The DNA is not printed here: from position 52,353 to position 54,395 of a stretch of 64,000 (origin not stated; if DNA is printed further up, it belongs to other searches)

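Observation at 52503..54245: An oxalyl-CoA-decarboxylase / 2-hydroxyacyl-CoA-lyase-like ThDP enzyme is nested inside the mutase operon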

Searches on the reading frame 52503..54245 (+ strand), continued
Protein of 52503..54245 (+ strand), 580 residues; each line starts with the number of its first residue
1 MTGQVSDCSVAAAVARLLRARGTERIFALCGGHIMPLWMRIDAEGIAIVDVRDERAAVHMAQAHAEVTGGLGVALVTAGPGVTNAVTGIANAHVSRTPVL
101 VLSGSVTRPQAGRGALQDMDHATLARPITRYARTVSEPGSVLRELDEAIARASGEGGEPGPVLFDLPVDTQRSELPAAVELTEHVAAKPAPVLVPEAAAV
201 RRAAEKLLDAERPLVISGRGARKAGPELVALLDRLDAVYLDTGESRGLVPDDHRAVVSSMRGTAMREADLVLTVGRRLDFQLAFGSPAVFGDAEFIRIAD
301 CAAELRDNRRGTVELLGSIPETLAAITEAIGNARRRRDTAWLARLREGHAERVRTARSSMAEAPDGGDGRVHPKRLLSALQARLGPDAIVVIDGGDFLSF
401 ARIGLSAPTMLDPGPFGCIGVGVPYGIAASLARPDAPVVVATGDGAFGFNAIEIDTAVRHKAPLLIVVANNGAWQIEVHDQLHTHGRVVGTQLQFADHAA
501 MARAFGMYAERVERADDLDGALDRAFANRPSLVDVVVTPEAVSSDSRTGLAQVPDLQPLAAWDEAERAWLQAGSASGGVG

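Call 51: search_protein_families(library=pfam, proteins=[L061:15893-16933:+], max_evalue=0.001)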
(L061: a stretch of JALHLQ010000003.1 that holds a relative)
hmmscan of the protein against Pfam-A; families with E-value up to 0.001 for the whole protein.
L061:15893-16933:+ (346 aa): 5 families
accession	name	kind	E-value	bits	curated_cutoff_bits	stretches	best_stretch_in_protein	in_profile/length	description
PF00132.30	Hexapep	-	2.8e-17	62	27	2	98-128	2-32/36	Bacterial transferase hexapeptide (six repeats)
PF25084.1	LbH_EIF2B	-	1.1e-14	54.8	54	2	58-128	16-85/105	EIF2B subunit epsilon LbH domain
PF14602.12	Hexapep_2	-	3.2e-09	36.8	27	0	262-290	3-29/34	Hexapeptide repeat of succinyl-transferase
PF25247.1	LbH_GLGC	-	0.00037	20.9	27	0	249-289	15-54/135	GLGC left-handed parallel beta-helix domain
PF24894.1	Hexapep_GlmU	-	0.00074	20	23.3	0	66-112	37-83/104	GlmU-like, C-terminal hexapeptide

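Call 72: search_dna_similar(query=window:52503-54245:+, collection=plasmids, mode=protein, max_evalue=1e-80, max_rows=25)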
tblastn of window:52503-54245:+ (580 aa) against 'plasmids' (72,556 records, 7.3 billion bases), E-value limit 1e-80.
Records with a match: 7; places in all: 7; records where one place covers at least 80% of the query: 7.
Best place of each record, by identity: 60-80% 1; <60% 6.
By first word of the organism name: Cupriavidus 2; Azoarcus 1; Methylibium 1; Mycobacterium 1; Natrinema 1; Halomarina 1.
By predicted mobility (MOB-suite, as given by PLSDB): conjugative 3; mobilizable 2; non-mobilizable 2.
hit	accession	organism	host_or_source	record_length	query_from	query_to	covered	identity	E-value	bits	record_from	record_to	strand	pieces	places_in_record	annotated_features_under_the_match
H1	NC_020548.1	Azoarcus sp. KH32C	-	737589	2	569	98%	66.2%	0e+0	690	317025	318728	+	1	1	thiamine pyrophosphate-binding protein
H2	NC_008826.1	Methylibium petroleiphilum PM1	-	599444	24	579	96%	58.5%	0e+0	602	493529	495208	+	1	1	thiamine pyrophosphate-binding protein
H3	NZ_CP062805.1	Cupriavidus basilensis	Cell culture,Sediment of a freshwater ...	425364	22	566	94%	49.5%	3e-141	459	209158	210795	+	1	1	thiamine pyrophosphate-binding protein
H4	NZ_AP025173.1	Cupriavidus sp. P-10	-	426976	22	566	94%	49.5%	3e-141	459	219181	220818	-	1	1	thiamine pyrophosphate-binding protein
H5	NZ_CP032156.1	Mycobacterium sp. ELW1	whole organism,Stream sediment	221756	22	566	94%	48.0%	5e-131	430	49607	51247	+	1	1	thiamine pyrophosphate-binding protein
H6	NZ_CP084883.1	Natrinema zhouii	pure culture,Salt mine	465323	24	567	94%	43.5%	1e-101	345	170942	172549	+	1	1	thiamine pyrophosphate-binding protein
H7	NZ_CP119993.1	Halomarina sp. PSR21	cell culture,saline soil from Tarim ...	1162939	23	572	95%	42.3%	6e-92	317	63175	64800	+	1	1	record has no annotation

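Call 73: get_annotated_region(hit=H2, flank=12000)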
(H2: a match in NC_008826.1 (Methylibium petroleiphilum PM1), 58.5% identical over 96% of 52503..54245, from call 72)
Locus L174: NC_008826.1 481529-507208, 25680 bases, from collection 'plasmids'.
description: Methylibium petroleiphilum PM1 plasmid RPME01, complete sequence
organism: Methylibium petroleiphilum PM1 (NCBI taxid 420662)
taxonomy: Bacteria; Pseudomonadota; Betaproteobacteria; Burkholderiales; Sphaerotilaceae; Methylibium; Methylibium petroleiphilum; Methylibium petroleiphilum PM1
host: -; source: -; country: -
typing (MOB-suite, as given by PLSDB): conjugative; relaxase MOBP; mating-pair formation MPF_F
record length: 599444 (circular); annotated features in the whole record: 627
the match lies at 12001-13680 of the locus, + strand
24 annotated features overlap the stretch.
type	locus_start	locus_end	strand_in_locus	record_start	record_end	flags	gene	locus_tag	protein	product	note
CDS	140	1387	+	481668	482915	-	-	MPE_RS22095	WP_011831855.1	hypothetical protein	-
CDS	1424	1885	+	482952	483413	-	-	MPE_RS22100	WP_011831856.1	hypothetical protein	-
CDS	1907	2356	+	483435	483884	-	-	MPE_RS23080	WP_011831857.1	PEP-utilizing enzyme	GO:0016310 - phosphorylation [Evidence IEA]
CDS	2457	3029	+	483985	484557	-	-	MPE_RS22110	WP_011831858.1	MarR family transcriptional regulator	-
CDS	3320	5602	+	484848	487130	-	-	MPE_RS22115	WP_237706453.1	helix-turn-helix domain-containing protein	-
CDS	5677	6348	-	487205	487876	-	-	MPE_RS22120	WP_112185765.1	GntR family transcriptional regulator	-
CDS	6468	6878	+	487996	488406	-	-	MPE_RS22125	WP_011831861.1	cobalamin B12-binding domain-containing protein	-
CDS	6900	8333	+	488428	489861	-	-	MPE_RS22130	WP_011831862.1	AMP-binding protein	-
CDS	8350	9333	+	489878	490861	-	meaB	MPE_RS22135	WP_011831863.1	methylmalonyl Co-A mutase-associated GTPase MeaB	GO:1903826 - L-arginine transmembrane transport [Evidence IEA]; GO:0015819 - lysine transport [Evidence IEA]; ...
CDS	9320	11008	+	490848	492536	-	-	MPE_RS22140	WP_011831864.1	methylmalonyl-CoA mutase family protein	-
CDS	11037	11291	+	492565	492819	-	-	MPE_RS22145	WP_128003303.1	hypothetical protein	-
CDS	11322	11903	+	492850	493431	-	-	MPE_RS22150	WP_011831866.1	cob(I)yrinic acid a,c-diamide adenosyltransferase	GO:0009236 - cobalamin biosynthetic process [Evidence IEA]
CDS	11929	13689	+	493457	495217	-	-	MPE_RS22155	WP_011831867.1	thiamine pyrophosphate-binding protein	-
CDS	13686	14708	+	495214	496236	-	-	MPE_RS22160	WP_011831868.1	gamma carbonic anhydrase family protein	-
CDS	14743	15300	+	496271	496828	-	-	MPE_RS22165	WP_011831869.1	cob(I)yrinic acid a,c-diamide adenosyltransferase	GO:0009236 - cobalamin biosynthetic process [Evidence IEA]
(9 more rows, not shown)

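Call 74: get_annotated_region(hit=H1, flank=10000)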
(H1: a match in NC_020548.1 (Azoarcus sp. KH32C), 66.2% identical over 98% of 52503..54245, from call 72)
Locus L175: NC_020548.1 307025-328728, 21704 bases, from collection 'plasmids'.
description: Azoarcus sp. KH32C plasmid pAZKH, complete sequence
organism: Azoarcus sp. KH32C (NCBI taxid 748247)
taxonomy: Bacteria; Pseudomonadota; Betaproteobacteria; Rhodocyclales; Zoogloeaceae; Azoarcus; Azoarcus sp. KH32C
host: -; source: -; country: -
typing (MOB-suite, as given by PLSDB): mobilizable; replicon rep_cluster_432; relaxase MOBP
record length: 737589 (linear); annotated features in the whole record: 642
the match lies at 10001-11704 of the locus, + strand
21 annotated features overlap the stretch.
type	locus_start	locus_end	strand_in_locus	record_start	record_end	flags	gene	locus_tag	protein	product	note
CDS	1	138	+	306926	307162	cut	-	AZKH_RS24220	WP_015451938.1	formate dehydrogenase subunit delta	-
CDS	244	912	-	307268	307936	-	-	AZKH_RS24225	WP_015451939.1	hypothetical protein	-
CDS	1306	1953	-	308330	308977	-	-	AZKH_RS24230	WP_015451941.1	response regulator transcription factor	GO:0000160 - phosphorelay signal transduction system [Evidence IEA]; GO:0006355 - regulation of DNA-templated ...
CDS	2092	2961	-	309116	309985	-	-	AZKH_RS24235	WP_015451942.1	transporter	-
CDS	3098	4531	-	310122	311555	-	aldA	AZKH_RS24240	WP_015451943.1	aldehyde dehydrogenase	-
CDS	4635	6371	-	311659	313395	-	-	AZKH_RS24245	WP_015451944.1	PQQ-dependent dehydrogenase, methanol/ethanol family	-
CDS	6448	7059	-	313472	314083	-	-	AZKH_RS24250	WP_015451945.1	Rieske 2Fe-2S domain-containing protein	-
CDS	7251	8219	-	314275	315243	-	-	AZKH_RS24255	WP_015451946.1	AEC family transporter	GO:0055085 - transmembrane transport [Evidence IEA]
CDS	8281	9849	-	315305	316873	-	-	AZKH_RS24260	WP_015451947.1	AMP-binding protein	-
CDS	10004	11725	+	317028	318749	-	-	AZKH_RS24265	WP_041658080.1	thiamine pyrophosphate-binding protein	-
CDS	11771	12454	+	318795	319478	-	-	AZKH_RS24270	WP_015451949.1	GntR family transcriptional regulator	-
CDS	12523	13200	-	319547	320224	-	-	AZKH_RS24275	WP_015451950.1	histidine phosphatase family protein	-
CDS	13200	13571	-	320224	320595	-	-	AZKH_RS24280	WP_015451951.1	DUF6285 domain-containing protein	-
CDS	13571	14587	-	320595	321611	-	-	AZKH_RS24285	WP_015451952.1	phosphotransferase family protein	-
CDS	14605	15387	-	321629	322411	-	-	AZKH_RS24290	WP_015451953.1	SDR family NAD(P)-dependent oxidoreductase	-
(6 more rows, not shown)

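Call 82: get_annotated_region(hit=H3, flank=9000)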
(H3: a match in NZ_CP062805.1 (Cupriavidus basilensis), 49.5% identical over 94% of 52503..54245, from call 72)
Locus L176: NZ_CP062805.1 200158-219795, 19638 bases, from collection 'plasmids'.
description: Cupriavidus basilensis strain DSM 11853 plasmid pRK1-1, complete sequence
organism: Cupriavidus basilensis (NCBI taxid 68895)
taxonomy: Bacteria; Pseudomonadota; Betaproteobacteria; Burkholderiales; Burkholderiaceae; Cupriavidus; Cupriavidus basilensis
host: -; source: Cell culture,Sediment of a freshwater pond enriched in a fixed-bed reactor with 2,6-dichlorophenol as sole ...; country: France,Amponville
typing (MOB-suite, as given by PLSDB): conjugative; relaxase MOBP; mating-pair formation MPF_F
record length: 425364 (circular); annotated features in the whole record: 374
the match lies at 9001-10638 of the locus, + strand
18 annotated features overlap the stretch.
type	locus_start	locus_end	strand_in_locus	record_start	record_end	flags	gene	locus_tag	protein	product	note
CDS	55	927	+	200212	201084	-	-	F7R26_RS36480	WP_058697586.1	xanthine dehydrogenase family protein subunit M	-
CDS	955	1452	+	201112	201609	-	-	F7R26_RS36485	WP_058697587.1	(2Fe-2S)-binding protein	-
CDS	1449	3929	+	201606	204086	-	-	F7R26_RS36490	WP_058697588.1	xanthine dehydrogenase family protein molybdopterin-binding subunit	-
CDS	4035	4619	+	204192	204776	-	-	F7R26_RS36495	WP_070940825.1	carbon monoxide dehydrogenase subunit G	-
CDS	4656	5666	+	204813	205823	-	-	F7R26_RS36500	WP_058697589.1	XdhC family protein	-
CDS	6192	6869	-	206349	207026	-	-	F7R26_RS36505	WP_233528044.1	GntR family transcriptional regulator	-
CDS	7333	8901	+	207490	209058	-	-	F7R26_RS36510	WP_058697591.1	AMP-binding protein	-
CDS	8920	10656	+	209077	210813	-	-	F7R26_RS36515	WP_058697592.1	thiamine pyrophosphate-binding protein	-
CDS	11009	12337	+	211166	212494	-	-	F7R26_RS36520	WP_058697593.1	MFS transporter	GO:0055085 - transmembrane transport [Evidence IEA]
CDS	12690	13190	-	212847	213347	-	-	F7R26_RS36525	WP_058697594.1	hypothetical protein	-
CDS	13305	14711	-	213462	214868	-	-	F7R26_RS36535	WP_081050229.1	IS66 family transposase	-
CDS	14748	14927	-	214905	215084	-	tnpB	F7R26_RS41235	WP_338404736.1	IS66 family insertion sequence element accessory protein TnpB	-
CDS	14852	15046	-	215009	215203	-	tnpB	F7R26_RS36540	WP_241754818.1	transposase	-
CDS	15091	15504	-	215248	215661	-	-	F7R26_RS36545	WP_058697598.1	hypothetical protein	-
CDS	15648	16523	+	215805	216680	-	-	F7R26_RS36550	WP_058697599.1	3-hydroxyacyl-CoA dehydrogenase family protein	-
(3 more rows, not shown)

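Call 83: get_annotated_region(hit=H5, flank=12000)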
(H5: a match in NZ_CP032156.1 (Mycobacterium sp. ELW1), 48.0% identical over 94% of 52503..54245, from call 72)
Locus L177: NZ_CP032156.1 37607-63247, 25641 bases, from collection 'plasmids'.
description: Mycobacterium sp. ELW1 plasmid pELW1-1, complete sequence
organism: Mycobacterium sp. ELW1 (NCBI taxid 1547487)
taxonomy: Bacteria; Actinomycetota; Actinomycetes; Mycobacteriales; Mycobacteriaceae; Mycobacterium; Mycobacterium sp. ELW1
host: -; source: whole organism,Stream sediment; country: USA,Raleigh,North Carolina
typing (MOB-suite, as given by PLSDB): mobilizable; replicon rep_cluster_1586; relaxase MOBF
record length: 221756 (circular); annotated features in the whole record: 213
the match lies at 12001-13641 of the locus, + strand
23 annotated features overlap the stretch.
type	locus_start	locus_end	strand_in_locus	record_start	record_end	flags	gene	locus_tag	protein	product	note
CDS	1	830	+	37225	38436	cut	-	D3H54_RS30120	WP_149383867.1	acetyl-CoA C-acetyltransferase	-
CDS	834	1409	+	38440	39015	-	-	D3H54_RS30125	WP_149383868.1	cob(I)yrinic acid a,c-diamide adenosyltransferase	GO:0009236 - cobalamin biosynthetic process [Evidence IEA]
CDS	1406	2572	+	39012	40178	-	cobA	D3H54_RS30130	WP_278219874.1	uroporphyrinogen-III C-methyltransferase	GO:0019354 - siroheme biosynthetic process [Evidence IEA]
CDS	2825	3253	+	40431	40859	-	-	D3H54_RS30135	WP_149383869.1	cobalamin B12-binding domain-containing protein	-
CDS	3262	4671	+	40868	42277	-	-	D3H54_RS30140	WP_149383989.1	AMP-binding protein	-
CDS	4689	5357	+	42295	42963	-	meaB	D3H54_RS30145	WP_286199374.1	methylmalonyl Co-A mutase-associated GTPase MeaB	GO:1903826 - L-arginine transmembrane transport [Evidence IEA]; GO:0015819 - lysine transport [Evidence IEA]; ...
CDS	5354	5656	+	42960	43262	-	-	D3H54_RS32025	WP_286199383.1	hypothetical protein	-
CDS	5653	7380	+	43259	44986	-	-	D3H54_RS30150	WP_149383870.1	methylmalonyl-CoA mutase family protein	-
CDS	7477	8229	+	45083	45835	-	-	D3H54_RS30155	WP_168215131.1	FCD domain-containing protein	GO:0006355 - regulation of DNA-templated transcription [Evidence IEA]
CDS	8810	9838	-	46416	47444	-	ilvC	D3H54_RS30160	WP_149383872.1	ketol-acid reductoisomerase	-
CDS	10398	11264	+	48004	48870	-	-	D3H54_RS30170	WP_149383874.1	3-hydroxybutyryl-CoA dehydrogenase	-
CDS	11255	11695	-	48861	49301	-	-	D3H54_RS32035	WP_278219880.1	hypothetical protein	-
CDS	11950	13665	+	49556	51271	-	-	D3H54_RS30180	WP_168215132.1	thiamine pyrophosphate-binding protein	-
CDS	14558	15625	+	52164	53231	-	-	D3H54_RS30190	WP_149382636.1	site-specific integrase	GO:0015074 - DNA integration [Evidence IEA]; GO:0006310 - DNA recombination [Evidence IEA]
CDS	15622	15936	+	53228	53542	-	-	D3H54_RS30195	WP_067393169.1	helix-turn-helix transcriptional regulator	-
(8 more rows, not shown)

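Call 84: search_protein_families(library=ncbifam, proteins=[L174:11929-13689:+, L175:10004-11725:+, L061:9986-11710:+, L073:1496-3232:+, L016:10001-11710:+, L176:8920-10656:+, L177:11950-13665:+], max_evalue=1e-120)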
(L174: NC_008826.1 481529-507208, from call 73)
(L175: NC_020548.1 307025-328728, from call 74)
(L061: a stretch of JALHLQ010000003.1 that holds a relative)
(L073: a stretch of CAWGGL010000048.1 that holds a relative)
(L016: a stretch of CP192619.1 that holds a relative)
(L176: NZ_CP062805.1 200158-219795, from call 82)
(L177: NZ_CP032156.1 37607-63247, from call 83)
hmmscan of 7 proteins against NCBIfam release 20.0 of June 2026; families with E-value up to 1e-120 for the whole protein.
L174:11929-13689:+ (586 aa): 1 family
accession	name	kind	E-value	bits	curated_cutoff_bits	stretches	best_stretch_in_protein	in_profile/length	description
NF058623.1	HdaclCoAlyACT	equivalog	5.3e-223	741.8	600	1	9-576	10-573/575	2-hydroxyacyl-CoA lyase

L175:10004-11725:+ (573 aa): 1 family
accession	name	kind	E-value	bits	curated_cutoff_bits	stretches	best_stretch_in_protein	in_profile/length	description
NF058623.1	HdaclCoAlyACT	equivalog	9.6e-247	820.2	600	1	4-569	8-574/575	2-hydroxyacyl-CoA lyase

L061:9986-11710:+ (574 aa): 1 family
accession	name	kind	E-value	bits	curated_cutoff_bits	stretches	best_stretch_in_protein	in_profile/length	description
NF058623.1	HdaclCoAlyACT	equivalog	1.4e-241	803.1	600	1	7-568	9-573/575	2-hydroxyacyl-CoA lyase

L073:1496-3232:+ (578 aa): 1 family
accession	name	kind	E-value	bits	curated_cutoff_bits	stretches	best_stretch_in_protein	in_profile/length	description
NF058623.1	HdaclCoAlyACT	equivalog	2.9e-240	798.8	600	1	5-570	7-573/575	2-hydroxyacyl-CoA lyase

L016:10001-11710:+ (569 aa): 1 family
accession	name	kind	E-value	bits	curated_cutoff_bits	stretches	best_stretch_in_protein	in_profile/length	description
NF058623.1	HdaclCoAlyACT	equivalog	4.8e-250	831.1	600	1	4-568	9-574/575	2-hydroxyacyl-CoA lyase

L176:8920-10656:+ (578 aa): 1 family
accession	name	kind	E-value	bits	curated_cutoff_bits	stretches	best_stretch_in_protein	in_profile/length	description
NF058623.1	HdaclCoAlyACT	equivalog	1.3e-288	958.5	600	1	7-578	3-574/575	2-hydroxyacyl-CoA lyase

L177:11950-13665:+ (571 aa): 1 family
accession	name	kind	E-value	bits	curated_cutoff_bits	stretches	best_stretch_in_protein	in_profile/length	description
NF058623.1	HdaclCoAlyACT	equivalog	9.8e-206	684.8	600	1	3-567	9-572/575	2-hydroxyacyl-CoA lyase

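Call 96: predict_structure(alignment_id=A1)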
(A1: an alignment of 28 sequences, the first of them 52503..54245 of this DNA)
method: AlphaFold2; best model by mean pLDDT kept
length: 580 residues; sequences in the alignment: 28
mean_pLDDT: 81.7   pTM: 0.82
mean pLDDT of the five models: 81.7, 79.4, 78.1, 76.6, 76.1
residues with pLDDT >= 90: 258; 70-90: 202; 50-70: 79; < 50: 41
segments of 3 or more residues with pLDDT < 50: 1-3, 476-490, 543-555, 575-580
pLDDT, mean of each block of 10 residues (from residue 1): 67 94 93 92 96 93 89 92 90 88 79 70 92 93 94 85 94 84 74 89 95 89 89 92 71 85 88 76 60 88 71 88 96 86 92 81 82 86 86 65 62 61 93 94 82 94 95 54 42 76 96 92 97 88 41 50 64 48
secondary structure, 60 per line:
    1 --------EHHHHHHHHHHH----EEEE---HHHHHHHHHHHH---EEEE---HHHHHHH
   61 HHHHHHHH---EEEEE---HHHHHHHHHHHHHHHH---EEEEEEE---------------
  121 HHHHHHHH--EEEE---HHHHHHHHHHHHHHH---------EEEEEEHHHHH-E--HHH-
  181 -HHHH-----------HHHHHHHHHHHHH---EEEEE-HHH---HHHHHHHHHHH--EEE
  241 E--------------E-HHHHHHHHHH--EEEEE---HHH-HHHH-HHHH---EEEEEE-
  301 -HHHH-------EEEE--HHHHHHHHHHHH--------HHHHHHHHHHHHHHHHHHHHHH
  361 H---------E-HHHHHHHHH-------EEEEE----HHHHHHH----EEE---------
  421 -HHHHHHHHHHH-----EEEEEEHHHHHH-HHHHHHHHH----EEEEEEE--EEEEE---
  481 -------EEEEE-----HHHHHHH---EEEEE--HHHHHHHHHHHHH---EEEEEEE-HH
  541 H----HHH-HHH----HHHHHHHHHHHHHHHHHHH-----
elements in order: H10-20 E25-28 H32-43 E47-50 H54-68 E72-76 H80-95 E99-105 H121-128 E131-134 H138-152 E162-167 H168-172 H182-185 H197-209 E213-217 H225-235 E238-241 H258-267 E270-274 H282-285 H287-290 E294-299 H302-305 E313-316 H319-330 H339-361 H373-381 E389-393 H398-404 E409-411 H422-432 E438-443 H444-449 H451-459 E464-470 E473-477 E488-492 H498-504 E508-512 H515-527 E531-537 H557-575
